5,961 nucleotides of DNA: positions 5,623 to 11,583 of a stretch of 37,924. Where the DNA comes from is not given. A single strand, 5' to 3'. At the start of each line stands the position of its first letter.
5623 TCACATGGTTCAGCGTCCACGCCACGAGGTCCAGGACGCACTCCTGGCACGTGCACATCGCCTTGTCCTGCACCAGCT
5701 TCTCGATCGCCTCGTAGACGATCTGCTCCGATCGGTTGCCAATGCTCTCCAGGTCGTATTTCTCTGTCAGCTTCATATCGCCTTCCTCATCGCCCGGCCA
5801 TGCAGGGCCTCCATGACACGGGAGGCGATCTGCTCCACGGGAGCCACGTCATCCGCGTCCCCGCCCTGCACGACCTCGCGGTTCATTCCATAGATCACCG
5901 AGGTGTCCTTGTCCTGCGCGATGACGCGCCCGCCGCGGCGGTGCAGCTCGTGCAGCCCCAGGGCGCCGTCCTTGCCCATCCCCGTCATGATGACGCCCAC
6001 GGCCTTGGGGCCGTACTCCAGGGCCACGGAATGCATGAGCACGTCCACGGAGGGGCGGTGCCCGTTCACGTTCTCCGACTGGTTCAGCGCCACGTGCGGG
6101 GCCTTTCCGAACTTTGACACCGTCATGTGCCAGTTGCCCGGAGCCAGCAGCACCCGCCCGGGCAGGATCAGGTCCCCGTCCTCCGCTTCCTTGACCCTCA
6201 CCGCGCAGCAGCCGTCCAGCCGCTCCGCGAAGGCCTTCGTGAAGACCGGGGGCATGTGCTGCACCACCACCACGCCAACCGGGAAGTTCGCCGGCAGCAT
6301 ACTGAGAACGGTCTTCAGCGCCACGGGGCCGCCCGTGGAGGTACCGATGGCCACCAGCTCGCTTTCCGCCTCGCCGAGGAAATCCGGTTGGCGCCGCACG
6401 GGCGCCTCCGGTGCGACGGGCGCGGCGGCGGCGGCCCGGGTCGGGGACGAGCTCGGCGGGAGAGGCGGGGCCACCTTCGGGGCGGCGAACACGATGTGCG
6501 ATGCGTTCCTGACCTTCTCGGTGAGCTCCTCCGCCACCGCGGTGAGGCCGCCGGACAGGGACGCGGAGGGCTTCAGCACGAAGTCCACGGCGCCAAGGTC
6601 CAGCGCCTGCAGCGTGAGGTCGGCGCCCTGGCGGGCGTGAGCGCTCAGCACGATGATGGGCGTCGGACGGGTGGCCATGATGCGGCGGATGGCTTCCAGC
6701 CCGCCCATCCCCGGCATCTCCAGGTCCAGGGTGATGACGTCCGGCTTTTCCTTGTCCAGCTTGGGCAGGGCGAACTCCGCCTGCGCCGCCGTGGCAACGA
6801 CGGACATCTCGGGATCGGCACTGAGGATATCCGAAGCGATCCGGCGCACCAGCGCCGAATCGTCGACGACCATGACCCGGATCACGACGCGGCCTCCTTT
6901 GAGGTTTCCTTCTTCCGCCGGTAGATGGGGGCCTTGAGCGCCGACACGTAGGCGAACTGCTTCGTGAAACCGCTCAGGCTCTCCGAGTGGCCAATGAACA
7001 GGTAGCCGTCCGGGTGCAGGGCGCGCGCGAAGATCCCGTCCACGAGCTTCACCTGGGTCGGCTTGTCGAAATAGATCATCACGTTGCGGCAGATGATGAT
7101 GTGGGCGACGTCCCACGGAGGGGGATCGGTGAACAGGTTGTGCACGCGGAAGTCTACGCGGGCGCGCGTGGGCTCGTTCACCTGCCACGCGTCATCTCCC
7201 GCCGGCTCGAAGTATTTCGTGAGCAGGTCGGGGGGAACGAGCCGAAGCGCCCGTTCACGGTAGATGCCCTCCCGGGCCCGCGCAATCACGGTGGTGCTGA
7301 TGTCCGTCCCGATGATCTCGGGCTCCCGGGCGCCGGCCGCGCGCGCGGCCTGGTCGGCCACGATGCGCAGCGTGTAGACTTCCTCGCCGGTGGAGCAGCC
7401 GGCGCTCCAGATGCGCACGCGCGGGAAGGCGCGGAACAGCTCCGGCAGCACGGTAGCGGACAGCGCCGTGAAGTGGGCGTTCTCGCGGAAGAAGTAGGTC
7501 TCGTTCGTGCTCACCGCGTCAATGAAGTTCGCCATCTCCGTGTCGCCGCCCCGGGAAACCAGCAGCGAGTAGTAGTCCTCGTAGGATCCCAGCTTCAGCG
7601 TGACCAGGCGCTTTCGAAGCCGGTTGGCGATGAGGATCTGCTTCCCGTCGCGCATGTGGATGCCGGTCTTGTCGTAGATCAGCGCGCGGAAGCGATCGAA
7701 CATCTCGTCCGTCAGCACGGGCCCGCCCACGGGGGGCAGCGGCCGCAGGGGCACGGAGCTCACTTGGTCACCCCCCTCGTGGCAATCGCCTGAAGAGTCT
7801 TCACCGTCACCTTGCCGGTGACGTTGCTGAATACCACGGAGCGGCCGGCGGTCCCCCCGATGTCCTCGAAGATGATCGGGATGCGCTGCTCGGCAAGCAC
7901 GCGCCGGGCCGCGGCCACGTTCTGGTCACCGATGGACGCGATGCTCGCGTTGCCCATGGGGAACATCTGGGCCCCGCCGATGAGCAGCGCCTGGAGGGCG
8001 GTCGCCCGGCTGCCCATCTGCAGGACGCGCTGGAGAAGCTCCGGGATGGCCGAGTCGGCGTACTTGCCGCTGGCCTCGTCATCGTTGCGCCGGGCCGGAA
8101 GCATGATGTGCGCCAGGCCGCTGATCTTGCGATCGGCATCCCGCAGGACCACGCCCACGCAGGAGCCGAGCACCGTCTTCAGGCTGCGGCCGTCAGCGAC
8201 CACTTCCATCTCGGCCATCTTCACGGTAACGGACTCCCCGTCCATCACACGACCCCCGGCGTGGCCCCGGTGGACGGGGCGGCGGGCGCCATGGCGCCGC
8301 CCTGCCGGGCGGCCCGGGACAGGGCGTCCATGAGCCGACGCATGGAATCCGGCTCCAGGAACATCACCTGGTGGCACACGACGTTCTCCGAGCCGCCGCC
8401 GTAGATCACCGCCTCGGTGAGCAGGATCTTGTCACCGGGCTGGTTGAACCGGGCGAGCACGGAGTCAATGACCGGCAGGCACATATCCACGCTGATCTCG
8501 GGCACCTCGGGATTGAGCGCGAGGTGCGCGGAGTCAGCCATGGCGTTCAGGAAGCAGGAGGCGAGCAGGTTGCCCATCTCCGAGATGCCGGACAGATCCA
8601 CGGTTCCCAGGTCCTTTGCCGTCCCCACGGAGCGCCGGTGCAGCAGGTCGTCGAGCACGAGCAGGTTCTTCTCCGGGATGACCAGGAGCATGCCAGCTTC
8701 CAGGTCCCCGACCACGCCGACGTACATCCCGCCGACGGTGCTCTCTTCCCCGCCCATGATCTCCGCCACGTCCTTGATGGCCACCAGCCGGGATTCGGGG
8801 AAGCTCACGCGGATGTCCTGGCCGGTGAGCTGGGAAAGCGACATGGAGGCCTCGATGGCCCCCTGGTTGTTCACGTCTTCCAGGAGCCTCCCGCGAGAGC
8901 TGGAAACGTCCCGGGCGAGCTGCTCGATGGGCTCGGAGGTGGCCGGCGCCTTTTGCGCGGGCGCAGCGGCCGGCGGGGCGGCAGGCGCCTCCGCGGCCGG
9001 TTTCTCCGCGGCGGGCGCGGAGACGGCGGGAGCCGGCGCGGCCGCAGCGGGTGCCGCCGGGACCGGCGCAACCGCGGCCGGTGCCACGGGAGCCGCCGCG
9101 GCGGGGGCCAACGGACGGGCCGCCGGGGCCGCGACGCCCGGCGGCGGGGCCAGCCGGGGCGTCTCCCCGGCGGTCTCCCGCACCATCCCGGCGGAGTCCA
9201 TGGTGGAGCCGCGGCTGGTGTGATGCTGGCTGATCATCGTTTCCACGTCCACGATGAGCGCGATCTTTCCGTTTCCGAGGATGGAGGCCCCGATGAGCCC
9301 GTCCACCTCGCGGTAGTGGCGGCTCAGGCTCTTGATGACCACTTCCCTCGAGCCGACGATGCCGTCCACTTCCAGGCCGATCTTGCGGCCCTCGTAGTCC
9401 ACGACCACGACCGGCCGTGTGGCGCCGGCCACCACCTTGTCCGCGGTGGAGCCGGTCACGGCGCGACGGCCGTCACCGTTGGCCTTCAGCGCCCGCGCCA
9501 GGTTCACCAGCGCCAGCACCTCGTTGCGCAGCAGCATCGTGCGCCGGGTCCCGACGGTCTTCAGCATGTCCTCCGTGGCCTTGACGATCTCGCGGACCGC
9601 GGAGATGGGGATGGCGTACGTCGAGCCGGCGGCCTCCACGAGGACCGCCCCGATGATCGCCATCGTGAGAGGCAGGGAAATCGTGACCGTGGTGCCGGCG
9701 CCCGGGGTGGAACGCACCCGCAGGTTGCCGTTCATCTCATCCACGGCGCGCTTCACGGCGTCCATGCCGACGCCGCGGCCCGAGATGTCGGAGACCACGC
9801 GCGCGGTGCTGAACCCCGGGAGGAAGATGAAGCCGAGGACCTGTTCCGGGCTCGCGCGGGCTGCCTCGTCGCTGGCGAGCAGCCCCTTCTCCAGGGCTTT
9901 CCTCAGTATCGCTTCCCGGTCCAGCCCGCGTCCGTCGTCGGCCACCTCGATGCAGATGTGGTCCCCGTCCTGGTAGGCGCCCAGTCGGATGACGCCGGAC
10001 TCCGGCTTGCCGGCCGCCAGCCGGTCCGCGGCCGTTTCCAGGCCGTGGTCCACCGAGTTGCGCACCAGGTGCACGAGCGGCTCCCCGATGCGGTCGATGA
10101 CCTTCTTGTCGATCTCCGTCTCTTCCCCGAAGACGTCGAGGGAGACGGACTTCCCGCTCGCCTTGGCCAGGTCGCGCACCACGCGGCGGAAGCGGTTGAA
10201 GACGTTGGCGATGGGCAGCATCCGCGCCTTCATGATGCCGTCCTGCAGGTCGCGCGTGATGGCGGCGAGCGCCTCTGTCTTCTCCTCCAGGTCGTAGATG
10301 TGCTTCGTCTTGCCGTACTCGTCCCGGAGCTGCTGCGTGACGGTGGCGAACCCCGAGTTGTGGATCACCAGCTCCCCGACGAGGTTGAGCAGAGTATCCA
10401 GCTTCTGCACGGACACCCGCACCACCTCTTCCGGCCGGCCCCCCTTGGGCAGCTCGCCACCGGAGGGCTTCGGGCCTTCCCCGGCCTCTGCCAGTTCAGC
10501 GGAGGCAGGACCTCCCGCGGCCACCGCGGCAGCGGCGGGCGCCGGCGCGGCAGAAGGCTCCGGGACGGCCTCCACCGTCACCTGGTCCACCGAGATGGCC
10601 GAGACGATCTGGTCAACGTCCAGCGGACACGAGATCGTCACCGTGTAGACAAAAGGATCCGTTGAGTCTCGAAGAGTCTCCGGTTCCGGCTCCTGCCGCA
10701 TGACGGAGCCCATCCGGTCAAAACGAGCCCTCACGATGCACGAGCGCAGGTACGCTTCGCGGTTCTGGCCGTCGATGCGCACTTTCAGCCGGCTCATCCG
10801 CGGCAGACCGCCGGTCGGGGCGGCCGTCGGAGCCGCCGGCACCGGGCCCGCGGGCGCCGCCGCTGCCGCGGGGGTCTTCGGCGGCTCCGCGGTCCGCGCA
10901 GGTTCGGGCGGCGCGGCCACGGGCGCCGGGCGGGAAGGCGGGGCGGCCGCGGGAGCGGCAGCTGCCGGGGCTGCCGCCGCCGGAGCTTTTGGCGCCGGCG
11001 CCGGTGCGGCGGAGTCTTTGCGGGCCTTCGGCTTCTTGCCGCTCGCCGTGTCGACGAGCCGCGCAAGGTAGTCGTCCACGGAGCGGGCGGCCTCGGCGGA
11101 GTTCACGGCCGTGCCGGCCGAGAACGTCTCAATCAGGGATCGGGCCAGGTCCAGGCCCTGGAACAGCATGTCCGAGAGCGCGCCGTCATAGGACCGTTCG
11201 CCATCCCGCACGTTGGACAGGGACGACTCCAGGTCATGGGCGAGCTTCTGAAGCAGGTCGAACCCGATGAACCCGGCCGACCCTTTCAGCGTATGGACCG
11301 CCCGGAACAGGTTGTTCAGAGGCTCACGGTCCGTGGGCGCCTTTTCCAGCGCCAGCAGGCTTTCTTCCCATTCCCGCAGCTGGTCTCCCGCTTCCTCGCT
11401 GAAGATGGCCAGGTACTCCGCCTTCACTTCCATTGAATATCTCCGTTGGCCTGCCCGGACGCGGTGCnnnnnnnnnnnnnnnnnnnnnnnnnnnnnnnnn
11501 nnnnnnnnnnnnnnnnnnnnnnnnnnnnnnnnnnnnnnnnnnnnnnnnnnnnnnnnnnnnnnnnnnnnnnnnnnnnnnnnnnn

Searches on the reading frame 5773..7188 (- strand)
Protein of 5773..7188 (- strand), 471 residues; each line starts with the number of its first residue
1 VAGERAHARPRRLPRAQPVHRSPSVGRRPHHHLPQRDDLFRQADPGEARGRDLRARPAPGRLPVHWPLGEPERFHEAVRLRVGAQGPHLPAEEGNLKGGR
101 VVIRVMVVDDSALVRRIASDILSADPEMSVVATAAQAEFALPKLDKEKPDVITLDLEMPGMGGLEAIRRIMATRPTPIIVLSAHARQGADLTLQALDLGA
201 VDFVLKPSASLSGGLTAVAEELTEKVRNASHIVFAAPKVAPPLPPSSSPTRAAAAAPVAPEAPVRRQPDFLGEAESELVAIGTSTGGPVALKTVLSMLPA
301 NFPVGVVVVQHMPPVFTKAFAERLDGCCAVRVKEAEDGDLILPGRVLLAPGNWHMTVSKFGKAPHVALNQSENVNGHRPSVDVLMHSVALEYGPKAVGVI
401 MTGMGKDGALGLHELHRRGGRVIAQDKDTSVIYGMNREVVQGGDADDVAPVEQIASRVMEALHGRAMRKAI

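Call 8: search_protein_families(library=pfam, proteins=[window:5773-7188:-], max_evalue=0.01)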
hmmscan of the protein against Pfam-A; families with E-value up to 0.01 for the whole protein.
window:5773-7188:- (471 aa): 2 families
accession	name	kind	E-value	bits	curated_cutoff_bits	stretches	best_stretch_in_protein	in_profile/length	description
PF01339.22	CheB_methylest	-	1.5e-66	223.9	24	1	279-457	1-173/174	CheB methylesterase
PF00072.30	Response_reg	-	2.3e-23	82.9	30.2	1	105-209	1-102/111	Response regulator receiver domain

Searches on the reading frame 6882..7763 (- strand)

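Call 8: search_protein_families(library=pfam, proteins=[window:6882-7763:-], max_evalue=0.01)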
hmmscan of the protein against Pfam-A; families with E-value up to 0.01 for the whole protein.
window:6882-7763:- (293 aa): 4 families
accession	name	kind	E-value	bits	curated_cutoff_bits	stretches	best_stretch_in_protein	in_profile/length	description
PF01739.24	CheR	-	2.3e-56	190.7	27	1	87-274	1-190/195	CheR methyltransferase, SAM binding domain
PF03705.20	CheR_N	-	1.6e-13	50.5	27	1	22-70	3-51/53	CheR methyltransferase, all-alpha domain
PF08242.18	Methyltransf_12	-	0.0013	19.9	30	0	139-255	18-98/98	Methyltransferase domain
PF13649.12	Methyltransf_25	-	0.0026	18.9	27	0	139-169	15-43/97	Methyltransferase domain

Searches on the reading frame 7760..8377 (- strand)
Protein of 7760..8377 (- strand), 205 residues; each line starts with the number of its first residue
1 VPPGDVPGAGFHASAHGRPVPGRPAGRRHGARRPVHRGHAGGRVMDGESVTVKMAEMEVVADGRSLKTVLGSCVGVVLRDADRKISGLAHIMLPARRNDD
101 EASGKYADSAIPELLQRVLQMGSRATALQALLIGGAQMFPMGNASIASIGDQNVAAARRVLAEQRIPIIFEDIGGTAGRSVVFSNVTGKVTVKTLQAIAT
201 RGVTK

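Call 8: search_protein_families(library=pfam, proteins=[window:7760-8377:-], max_evalue=0.01)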
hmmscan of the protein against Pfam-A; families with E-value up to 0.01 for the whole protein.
window:7760-8377:- (205 aa): 1 family
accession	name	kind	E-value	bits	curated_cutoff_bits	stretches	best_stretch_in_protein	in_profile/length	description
PF03975.18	CheD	-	5.1e-29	101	25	1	92-194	1-108/108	CheD chemotactic sensory transduction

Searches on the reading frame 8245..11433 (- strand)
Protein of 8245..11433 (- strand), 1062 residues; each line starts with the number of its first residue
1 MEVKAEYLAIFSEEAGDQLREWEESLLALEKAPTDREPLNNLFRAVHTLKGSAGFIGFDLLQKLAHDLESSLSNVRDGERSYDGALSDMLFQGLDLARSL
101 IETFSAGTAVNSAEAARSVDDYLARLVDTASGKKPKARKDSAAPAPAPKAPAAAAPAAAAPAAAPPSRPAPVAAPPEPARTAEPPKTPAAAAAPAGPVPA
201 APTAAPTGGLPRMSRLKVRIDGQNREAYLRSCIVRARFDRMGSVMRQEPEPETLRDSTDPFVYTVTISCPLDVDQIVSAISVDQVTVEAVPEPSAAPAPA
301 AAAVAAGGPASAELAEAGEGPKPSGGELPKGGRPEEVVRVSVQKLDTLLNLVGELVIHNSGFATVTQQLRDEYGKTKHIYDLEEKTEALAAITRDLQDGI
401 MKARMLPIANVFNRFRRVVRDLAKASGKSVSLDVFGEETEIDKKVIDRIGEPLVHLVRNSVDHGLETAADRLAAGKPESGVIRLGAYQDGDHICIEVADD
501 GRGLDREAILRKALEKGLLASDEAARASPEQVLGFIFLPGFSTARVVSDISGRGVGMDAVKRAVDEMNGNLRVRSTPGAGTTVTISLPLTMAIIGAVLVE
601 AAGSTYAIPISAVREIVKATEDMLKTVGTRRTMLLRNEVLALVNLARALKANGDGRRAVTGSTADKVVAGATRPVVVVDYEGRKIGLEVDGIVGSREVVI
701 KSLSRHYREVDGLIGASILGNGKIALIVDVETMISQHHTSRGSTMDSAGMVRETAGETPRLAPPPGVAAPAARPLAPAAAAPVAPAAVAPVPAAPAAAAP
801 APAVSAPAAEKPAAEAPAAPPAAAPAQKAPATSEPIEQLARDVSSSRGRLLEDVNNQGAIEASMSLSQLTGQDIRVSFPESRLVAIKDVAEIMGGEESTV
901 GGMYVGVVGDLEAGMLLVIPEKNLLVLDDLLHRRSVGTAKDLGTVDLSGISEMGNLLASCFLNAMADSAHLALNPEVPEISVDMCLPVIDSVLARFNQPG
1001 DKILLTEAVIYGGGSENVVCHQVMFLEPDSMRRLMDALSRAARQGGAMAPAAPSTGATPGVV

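Call 8: search_protein_families(library=pfam, proteins=[window:8245-11433:-], max_evalue=0.01)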
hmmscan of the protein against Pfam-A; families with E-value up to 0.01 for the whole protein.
window:8245-11433:- (1062 aa): 6 families
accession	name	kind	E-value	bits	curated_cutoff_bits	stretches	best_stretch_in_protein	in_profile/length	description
PF01584.24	CheW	-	2.9e-22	79.2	23.5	1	597-736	3-136/138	CheW-like domain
PF02895.20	H-kinase_dim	-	4.1e-18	66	23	1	336-402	2-67/68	Signal transducing histidine kinase, homodimeric domain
PF02518.31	HATPase_c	-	1.5e-17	64.4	26.4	1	452-590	5-110/111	Histidine kinase-, DNA gyrase B-, and HSP90-like ATPase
PF01627.28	Hpt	-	4.5e-16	59.3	24.6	1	6-88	1-72/84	Hpt domain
PF04509.17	CheC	-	0.0033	17.8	22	0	950-981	6-37/38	CheC-like family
PF13581.12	HATPase_c_2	-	0.0084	16.6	27.4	0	477-586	51-126/127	Histidine kinase-like ATPase domain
